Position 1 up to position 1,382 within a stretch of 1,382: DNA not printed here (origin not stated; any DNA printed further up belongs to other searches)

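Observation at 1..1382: Split junction promoter: the -35 in one terminal repeat and the -10 in the other would be joined on a circular or tandem intermediate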

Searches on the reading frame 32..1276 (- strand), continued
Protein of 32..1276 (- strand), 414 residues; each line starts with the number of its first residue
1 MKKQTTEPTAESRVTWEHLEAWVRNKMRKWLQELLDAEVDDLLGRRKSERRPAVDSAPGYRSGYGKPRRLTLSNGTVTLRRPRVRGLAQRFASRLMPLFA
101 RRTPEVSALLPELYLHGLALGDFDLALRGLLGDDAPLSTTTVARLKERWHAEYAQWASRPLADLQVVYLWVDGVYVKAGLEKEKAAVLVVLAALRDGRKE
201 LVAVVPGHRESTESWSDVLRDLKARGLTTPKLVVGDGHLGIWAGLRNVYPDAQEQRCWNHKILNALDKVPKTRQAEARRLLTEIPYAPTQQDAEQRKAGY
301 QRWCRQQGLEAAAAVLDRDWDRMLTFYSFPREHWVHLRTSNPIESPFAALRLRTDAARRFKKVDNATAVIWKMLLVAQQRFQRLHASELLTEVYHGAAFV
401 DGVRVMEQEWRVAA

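Call 63: get_annotated_region(hit=H28, flank=500)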
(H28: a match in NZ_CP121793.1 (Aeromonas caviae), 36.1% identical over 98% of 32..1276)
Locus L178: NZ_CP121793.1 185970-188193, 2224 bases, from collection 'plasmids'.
description: Aeromonas caviae strain FIONA 16800 plasmid unnamed1, complete sequence
organism: Aeromonas caviae (NCBI taxid 648)
taxonomy: Bacteria; Pseudomonadota; Gammaproteobacteria; Aeromonadales; Aeromonadaceae; Aeromonas; Aeromonas caviae
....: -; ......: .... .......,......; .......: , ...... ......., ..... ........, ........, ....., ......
typing (MOB-suite, as given by PLSDB): conjugative; replicon rep_cluster_71,rep_cluster_71; relaxase MOBH,MOBH; mating-pair formation MPF_F
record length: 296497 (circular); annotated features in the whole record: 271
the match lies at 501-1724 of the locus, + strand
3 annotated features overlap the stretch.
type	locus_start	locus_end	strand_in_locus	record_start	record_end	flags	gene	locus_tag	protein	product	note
CDS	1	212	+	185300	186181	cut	-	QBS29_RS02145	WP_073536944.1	DNA replication terminus site-binding protein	-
CDS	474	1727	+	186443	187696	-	-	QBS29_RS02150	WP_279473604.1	IS256 family transposase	-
CDS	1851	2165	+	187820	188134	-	-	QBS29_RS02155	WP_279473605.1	hypothetical protein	-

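Call 64: get_annotated_region(hit=H33, flank=600)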
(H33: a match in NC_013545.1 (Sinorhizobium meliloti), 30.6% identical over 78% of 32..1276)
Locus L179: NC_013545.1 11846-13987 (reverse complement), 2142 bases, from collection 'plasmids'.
description: Sinorhizobium meliloti plasmid pSmeSM11a, complete sequence
organism: Sinorhizobium meliloti (NCBI taxid 382)
taxonomy: Bacteria; Pseudomonadota; Alphaproteobacteria; Hyphomicrobiales; Rhizobiaceae; Sinorhizobium; Sinorhizobium meliloti
host: -; source: isolated from an indigenous Sinorhizobium meliloti strain nodulating alfalfa; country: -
typing (MOB-suite, as given by PLSDB): conjugative; replicon rep_cluster_546; relaxase MOBQ; mating-pair formation MPF_T
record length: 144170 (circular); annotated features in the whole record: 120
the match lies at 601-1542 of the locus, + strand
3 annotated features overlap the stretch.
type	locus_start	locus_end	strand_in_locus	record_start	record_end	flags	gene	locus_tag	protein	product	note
CDS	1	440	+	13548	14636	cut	-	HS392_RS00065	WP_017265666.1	ATP-binding cassette domain-containing protein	-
CDS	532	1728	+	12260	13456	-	-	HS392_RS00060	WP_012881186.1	IS256-like element ISRm5 family transposase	GO:0006313 - DNA transposition [Evidence IEA]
CDS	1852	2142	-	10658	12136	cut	-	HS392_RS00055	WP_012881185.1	hypothetical protein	-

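Call 65: get_annotated_region(hit=H35, flank=500)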
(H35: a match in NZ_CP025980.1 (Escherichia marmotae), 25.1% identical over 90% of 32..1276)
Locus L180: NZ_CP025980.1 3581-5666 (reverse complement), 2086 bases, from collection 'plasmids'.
description: Escherichia marmotae strain HT073016 plasmid pEM148, complete sequence
organism: Escherichia marmotae (NCBI taxid 1499973)
taxonomy: Bacteria; Pseudomonadota; Gammaproteobacteria; Enterobacterales; Enterobacteriaceae; Escherichia; Escherichia marmotae
host: -; source: montane grasslands; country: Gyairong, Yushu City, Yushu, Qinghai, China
typing (MOB-suite, as given by PLSDB): non-mobilizable; replicon rep_cluster_2313
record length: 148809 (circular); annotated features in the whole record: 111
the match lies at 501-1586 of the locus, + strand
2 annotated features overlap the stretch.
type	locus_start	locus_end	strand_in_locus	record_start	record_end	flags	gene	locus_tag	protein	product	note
CDS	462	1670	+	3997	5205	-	-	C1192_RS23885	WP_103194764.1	IS256-like element IS1414 family transposase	-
predicted_resistance_gene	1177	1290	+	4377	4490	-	astA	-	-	heat-stable enterotoxin EAST1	predicted by amrfinderplus; class ; identity 100.0%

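Call 66: get_annotated_region(hit=H44, flank=600)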
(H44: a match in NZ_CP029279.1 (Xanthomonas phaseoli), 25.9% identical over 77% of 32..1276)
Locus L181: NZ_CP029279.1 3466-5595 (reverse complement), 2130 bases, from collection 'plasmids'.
description: Xanthomonas phaseoli pv. phaseoli strain PR1 plasmid unnamedc, complete sequence
organism: Xanthomonas phaseoli (NCBI taxid 317013)
taxonomy: Bacteria; Pseudomonadota; Gammaproteobacteria; Lysobacterales; Lysobacteraceae; Xanthomonas; Xanthomonas phaseoli
host: -; source: Phaseolus vulgaris,whole genome assembly; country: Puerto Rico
typing (MOB-suite, as given by PLSDB): conjugative; replicon rep_cluster_1991; relaxase MOBF,MOBP; mating-pair formation MPF_T
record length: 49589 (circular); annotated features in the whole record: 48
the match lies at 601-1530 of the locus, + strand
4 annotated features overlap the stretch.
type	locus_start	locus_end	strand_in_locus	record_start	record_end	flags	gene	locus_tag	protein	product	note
CDS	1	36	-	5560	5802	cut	-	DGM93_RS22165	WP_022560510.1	hypothetical protein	-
CDS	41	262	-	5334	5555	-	-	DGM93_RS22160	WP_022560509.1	DUF2688 domain-containing protein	-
CDS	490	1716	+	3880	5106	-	-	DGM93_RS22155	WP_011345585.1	IS256-like element ISXax1 family transposase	GO:0006313 - DNA transposition [Evidence IEA]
CDS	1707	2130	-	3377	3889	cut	-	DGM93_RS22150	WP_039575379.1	hypothetical protein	-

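Call 67: get_annotated_region(hit=H47, flank=600)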
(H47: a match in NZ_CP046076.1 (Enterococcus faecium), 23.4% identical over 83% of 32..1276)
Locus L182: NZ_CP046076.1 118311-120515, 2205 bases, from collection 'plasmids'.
description: Enterococcus faecium strain VRE plasmid p5_03A17012, complete sequence
organism: Enterococcus faecium (NCBI taxid 1352)
taxonomy: Bacteria; Bacillota; Bacilli; Lactobacillales; Enterococcaceae; Enterococcus; Enterococcus faecium
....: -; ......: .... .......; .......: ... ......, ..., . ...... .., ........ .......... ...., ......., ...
typing (MOB-suite, as given by PLSDB): conjugative; replicon rep_cluster_893; relaxase MOBP,MOBP,MOBT,MOBV; mating-pair formation MPF_T
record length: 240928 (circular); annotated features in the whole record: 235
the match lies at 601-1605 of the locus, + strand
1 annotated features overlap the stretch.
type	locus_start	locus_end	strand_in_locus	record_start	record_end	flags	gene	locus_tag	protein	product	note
CDS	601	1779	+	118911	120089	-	-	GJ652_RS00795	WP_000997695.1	IS256-like element ISEf1 family transposase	GO:0006313 - DNA transposition [Evidence IEA]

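Call 68: get_annotated_region(hit=H55, flank=600)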
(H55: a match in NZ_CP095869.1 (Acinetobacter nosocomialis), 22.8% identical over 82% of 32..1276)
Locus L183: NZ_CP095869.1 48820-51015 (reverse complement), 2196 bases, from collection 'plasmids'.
description: Acinetobacter nosocomialis strain 11J360 plasmid p11J360-2, complete sequence
organism: Acinetobacter nosocomialis (NCBI taxid 106654)
taxonomy: Bacteria; Pseudomonadota; Gammaproteobacteria; Moraxellales; Moraxellaceae; Acinetobacter; Acinetobacter nosocomialis
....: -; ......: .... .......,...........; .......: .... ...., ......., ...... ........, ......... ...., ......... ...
typing (MOB-suite, as given by PLSDB): non-mobilizable; replicon rep_cluster_639
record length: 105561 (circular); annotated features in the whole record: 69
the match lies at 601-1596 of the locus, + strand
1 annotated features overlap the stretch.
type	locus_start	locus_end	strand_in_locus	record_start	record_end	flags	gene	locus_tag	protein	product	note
CDS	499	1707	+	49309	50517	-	-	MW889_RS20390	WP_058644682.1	IS256-like element ISAba26 family transposase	GO:0006313 - DNA transposition [Evidence IEA]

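Call 73: search_protein_families(library=ncbifam, proteins=[window:32-1276:-])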
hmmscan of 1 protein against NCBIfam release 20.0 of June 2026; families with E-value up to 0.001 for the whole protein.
window:32-1276:- (414 aa): 3 families
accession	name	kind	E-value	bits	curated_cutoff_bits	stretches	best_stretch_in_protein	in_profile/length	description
NF033543.2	transpos_IS256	equivalog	1.6e-83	280.5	150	1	39-371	1-332/338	IS256 family transposase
NF041731.2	transpos_ISH6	equivalog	1.2e-16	60.5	240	1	135-355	143-381/414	ISH6 family transposase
NF033544.1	transpos_IS1249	exception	7.6e-09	35.2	300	1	146-283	73-195/382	IS1249 family transposase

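Call 74: find_encoding_contigs(protein=P0028, flank=300, max_places=10)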
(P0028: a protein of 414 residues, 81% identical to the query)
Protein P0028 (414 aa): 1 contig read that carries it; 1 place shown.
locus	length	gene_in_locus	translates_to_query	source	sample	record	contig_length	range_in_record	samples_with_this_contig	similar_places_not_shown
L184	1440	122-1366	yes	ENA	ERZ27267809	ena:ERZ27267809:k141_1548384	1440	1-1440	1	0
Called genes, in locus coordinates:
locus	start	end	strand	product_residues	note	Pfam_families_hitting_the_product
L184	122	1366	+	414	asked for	PF00872:Transposase_mut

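Call 75: find_encoding_contigs(protein=P0030, flank=300, max_places=10)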
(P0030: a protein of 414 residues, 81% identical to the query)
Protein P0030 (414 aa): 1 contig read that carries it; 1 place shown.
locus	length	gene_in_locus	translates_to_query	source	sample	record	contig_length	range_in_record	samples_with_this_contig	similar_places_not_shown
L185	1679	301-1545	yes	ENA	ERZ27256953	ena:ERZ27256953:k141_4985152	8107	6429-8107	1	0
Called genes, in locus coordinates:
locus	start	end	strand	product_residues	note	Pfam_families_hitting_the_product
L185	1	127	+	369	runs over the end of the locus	-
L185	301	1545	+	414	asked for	PF00872:Transposase_mut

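Call 76: find_encoding_contigs(protein=P0046, flank=300, max_places=10)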
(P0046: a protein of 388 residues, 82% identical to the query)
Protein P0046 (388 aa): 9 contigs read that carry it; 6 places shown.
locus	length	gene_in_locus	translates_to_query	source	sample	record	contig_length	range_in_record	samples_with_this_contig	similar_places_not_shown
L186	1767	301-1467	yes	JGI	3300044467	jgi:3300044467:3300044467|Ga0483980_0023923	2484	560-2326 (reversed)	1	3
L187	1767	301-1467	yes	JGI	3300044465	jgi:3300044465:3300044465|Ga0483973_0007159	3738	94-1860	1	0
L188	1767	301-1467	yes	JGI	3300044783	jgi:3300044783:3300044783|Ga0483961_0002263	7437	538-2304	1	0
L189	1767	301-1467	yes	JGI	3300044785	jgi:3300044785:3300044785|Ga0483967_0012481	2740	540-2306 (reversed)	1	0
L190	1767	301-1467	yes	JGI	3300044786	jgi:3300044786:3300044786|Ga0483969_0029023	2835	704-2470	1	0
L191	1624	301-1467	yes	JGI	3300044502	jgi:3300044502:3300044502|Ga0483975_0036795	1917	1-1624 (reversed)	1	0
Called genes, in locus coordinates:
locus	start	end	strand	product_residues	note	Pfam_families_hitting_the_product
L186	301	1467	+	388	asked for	PF00872:Transposase_mut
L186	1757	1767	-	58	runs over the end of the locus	-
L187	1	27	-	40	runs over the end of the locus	?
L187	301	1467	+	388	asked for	PF00872:Transposase_mut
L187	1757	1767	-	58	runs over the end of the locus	-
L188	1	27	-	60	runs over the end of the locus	-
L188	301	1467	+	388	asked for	PF00872:Transposase_mut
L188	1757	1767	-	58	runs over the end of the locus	-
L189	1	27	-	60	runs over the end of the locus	-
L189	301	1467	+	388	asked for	PF00872:Transposase_mut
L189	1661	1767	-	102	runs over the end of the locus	PF01381:HTH_3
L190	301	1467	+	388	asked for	PF00872:Transposase_mut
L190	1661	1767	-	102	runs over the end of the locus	PF01381:HTH_3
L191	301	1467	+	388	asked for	PF00872:Transposase_mut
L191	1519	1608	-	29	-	-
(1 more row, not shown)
